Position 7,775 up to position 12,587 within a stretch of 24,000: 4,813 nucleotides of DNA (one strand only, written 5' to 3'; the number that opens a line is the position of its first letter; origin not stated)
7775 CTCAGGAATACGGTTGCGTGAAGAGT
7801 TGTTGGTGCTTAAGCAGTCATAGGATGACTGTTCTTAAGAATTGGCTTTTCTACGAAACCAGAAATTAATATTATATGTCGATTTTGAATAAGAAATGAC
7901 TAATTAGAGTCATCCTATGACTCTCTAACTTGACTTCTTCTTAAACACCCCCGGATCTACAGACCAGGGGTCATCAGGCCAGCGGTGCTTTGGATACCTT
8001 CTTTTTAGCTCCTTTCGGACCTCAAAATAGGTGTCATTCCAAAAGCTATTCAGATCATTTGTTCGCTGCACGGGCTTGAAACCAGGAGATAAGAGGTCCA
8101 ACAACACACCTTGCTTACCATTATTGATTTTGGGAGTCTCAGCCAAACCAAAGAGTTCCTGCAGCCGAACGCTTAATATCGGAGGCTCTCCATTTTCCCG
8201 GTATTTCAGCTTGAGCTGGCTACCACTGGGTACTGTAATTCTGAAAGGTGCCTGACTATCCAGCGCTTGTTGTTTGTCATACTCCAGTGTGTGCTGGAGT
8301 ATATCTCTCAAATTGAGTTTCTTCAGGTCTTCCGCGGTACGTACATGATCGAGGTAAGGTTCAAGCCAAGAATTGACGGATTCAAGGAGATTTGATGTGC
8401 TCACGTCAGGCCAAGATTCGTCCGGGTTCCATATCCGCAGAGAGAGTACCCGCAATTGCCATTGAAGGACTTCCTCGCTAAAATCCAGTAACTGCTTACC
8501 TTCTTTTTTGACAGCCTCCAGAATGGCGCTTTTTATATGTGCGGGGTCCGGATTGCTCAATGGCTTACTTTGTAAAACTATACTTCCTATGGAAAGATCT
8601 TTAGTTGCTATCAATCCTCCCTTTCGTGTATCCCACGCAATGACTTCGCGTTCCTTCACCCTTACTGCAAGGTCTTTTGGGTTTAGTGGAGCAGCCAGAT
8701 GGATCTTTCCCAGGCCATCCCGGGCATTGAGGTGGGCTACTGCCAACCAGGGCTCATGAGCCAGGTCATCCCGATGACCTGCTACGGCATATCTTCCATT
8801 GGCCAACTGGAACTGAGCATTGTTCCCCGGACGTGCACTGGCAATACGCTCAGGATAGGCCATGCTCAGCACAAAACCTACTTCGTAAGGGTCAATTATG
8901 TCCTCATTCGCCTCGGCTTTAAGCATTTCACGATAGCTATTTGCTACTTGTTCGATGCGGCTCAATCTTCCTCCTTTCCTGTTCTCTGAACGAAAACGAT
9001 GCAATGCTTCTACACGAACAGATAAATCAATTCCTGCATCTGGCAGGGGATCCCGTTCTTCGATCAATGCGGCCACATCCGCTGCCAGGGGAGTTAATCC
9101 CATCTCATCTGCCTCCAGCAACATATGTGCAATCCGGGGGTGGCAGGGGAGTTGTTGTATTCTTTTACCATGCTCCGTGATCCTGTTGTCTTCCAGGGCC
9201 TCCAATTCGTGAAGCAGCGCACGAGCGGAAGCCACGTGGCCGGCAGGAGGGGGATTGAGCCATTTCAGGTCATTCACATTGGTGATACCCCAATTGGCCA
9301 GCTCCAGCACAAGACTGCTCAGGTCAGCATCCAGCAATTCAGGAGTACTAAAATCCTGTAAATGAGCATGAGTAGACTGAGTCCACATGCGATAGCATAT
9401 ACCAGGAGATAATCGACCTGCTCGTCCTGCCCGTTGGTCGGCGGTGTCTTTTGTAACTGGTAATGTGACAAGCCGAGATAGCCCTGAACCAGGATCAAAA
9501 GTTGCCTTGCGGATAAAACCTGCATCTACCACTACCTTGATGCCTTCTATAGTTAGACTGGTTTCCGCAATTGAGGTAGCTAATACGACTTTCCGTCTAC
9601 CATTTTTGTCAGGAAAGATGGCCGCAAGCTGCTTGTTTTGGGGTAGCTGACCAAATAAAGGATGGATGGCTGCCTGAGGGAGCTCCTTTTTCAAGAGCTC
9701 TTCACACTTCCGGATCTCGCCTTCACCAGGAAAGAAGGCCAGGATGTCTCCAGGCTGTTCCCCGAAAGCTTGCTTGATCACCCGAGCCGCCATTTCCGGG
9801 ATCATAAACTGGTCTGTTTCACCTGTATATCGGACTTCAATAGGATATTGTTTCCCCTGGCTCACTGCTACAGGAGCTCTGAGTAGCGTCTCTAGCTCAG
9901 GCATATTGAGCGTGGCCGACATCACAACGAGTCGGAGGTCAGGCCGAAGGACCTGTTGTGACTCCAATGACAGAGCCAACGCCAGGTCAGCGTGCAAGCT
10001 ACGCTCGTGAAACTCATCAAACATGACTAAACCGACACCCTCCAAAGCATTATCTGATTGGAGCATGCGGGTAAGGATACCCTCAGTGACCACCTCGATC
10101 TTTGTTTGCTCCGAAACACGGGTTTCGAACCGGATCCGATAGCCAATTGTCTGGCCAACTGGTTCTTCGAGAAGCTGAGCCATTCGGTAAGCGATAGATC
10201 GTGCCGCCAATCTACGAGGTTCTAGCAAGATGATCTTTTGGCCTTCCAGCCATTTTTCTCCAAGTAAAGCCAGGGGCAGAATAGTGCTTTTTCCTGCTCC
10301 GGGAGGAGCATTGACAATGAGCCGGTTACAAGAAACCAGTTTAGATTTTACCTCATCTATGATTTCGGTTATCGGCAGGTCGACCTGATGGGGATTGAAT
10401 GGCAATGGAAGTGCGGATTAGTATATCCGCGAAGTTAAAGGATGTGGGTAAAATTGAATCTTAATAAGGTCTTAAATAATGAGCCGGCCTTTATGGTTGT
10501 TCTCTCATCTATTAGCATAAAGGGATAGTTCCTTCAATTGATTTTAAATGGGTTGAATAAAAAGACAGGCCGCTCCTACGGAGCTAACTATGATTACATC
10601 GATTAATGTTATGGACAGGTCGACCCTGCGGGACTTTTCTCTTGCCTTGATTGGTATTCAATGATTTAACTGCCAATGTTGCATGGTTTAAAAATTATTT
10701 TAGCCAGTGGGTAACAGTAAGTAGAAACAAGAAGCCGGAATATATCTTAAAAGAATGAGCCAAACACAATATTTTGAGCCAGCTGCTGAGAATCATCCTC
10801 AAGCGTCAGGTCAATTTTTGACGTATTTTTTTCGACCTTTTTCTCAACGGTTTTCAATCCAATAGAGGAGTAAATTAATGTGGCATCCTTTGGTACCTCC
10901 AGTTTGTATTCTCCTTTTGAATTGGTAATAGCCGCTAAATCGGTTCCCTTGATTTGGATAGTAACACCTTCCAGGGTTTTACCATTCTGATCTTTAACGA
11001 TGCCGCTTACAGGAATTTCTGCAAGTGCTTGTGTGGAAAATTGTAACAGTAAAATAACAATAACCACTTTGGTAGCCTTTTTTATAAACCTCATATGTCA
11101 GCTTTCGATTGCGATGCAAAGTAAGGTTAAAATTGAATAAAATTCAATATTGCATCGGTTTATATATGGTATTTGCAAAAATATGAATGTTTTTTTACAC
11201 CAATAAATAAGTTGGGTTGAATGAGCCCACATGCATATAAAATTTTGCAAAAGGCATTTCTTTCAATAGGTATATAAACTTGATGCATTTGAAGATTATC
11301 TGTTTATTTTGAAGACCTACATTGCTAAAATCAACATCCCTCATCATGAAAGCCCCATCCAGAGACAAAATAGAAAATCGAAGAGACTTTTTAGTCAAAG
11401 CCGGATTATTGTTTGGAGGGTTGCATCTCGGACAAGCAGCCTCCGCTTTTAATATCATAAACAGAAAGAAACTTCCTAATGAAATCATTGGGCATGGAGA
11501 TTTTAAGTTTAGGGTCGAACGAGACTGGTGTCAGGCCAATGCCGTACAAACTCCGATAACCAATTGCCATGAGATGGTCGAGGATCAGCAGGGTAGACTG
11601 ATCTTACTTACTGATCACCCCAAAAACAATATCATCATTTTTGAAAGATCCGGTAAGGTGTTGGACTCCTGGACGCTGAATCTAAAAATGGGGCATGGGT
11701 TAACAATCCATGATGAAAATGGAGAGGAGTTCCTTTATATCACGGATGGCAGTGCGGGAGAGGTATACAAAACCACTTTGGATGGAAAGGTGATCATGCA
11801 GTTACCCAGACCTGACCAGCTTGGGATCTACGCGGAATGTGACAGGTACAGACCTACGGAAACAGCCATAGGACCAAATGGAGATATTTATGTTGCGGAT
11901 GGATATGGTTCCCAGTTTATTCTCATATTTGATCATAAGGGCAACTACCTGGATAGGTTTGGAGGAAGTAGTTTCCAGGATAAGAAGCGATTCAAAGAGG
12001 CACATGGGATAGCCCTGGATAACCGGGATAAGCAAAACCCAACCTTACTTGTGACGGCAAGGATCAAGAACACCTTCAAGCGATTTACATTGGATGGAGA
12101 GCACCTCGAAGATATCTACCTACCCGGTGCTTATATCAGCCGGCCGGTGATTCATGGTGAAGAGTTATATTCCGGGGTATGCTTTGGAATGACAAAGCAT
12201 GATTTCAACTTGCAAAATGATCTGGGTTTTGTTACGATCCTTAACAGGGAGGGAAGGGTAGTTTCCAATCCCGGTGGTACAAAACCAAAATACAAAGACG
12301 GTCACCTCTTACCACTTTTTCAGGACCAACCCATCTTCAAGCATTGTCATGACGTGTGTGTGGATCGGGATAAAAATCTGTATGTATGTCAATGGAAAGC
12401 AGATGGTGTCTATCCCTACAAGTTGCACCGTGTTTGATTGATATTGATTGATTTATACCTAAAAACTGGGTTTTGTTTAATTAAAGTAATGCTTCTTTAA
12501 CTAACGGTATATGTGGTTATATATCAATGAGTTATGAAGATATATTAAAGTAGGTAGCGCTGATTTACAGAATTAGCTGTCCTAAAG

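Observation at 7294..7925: Four-copy tandem array made of a gene's 3' end plus a hairpin-bounded ~110-nt module, filling a convergent intergenic gap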

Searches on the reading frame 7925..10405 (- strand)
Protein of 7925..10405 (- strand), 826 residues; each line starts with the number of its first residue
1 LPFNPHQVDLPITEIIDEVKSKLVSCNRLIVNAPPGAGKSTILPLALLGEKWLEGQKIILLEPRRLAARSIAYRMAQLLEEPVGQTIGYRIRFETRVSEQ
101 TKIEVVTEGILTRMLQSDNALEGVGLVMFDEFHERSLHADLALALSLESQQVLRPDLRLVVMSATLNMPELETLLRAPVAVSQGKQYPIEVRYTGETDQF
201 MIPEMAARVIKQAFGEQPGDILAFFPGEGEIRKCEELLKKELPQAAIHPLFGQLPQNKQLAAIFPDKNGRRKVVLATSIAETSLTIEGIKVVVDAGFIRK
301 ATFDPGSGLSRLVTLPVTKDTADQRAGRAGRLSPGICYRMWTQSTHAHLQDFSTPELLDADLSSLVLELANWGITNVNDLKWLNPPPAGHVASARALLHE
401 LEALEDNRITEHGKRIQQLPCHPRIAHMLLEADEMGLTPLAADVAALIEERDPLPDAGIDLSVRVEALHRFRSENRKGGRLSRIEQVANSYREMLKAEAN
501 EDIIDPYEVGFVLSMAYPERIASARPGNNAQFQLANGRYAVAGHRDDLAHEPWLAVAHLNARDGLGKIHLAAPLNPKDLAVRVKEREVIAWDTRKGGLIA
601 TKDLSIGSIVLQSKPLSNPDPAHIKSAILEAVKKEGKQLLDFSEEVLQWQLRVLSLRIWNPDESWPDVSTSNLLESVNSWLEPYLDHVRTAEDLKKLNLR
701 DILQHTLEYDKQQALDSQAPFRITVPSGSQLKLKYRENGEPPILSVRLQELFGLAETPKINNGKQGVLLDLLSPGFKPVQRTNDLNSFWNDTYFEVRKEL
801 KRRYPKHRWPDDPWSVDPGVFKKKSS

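Call 8: search_protein_families(library=pfam, proteins=[window:7925-10405:-], max_evalue=0.01)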
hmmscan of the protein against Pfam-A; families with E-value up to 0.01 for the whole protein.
window:7925-10405:- (826 aa): 5 families
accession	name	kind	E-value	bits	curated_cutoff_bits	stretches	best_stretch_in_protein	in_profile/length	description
PF08482.15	HrpB_C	-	1.9e-50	171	25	1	680-813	1-133/133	ATP-dependent helicase C-terminal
PF00270.35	DEAD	-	7.4e-12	45.7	26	1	23-172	11-165/167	DEAD/DEAH box helicase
PF24473.1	CON_HrpB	-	1.2e-11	44.7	27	1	582-616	1-35/35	ATP-dependent RNA helicase HrpB, connector region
PF00271.37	Helicase_C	-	1.2e-10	42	23.5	1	215-332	12-109/110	Helicase conserved C-terminal domain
PF04851.21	ResIII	-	0.0075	16.6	22.5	0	14-137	14-139/164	Type III restriction enzyme, res subunit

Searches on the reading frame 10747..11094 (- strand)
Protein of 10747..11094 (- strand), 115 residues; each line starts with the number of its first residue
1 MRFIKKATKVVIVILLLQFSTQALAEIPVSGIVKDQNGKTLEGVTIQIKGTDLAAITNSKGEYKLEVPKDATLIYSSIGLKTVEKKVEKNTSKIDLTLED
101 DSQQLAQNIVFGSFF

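Call 8: search_protein_families(library=pfam, proteins=[window:10747-11094:-], max_evalue=0.01)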
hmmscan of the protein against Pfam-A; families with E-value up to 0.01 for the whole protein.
window:10747-11094:- (115 aa): 5 families
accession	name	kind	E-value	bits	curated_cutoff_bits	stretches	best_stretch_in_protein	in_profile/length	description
PF13715.12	CarbopepD_reg_2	-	1.8e-15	57.2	32.2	1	29-109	1-87/88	CarboxypepD_reg-like domain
PF13620.12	CarboxypepD_reg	-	4e-10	40.4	32.3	1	29-98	2-81/82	Carboxypeptidase regulatory-like domain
PF15976.11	CooC_C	-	0.00033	21.1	29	1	29-90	19-80/93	CS1-pili formation C-terminal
PF16371.11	MetallophosN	-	0.0034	18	35.6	1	31-78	1-45/77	N terminal of Calcineurin-like phosphoesterase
PF02369.22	Big_1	-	0.0093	16.5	34.9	0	26-66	18-65/93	Bacterial Ig-like domain (group 1)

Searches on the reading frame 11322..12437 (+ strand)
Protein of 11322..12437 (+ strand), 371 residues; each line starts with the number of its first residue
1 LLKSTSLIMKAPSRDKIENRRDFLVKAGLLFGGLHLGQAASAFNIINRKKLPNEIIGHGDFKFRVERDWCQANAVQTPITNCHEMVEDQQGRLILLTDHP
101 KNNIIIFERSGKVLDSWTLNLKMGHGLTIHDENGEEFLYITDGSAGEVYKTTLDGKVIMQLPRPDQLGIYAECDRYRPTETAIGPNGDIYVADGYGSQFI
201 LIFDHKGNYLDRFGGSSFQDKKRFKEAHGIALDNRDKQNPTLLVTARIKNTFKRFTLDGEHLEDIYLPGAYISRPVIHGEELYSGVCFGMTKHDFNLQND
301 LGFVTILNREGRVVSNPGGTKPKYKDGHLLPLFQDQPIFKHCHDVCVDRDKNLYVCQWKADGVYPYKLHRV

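Call 8: search_protein_families(library=pfam, proteins=[window:11322-12437:+], max_evalue=0.01)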
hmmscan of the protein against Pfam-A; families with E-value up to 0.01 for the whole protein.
window:11322-12437:+ (371 aa): 2 families
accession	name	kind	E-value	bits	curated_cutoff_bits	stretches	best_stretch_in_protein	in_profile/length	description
PF01436.27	NHL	-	1.6e-08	34.6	20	1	177-203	3-28/28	NHL repeat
PF08450.18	SGL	-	0.00016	21.8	26.3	0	242-282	197-237/246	SMP-30/Gluconolactonase/LRE-like region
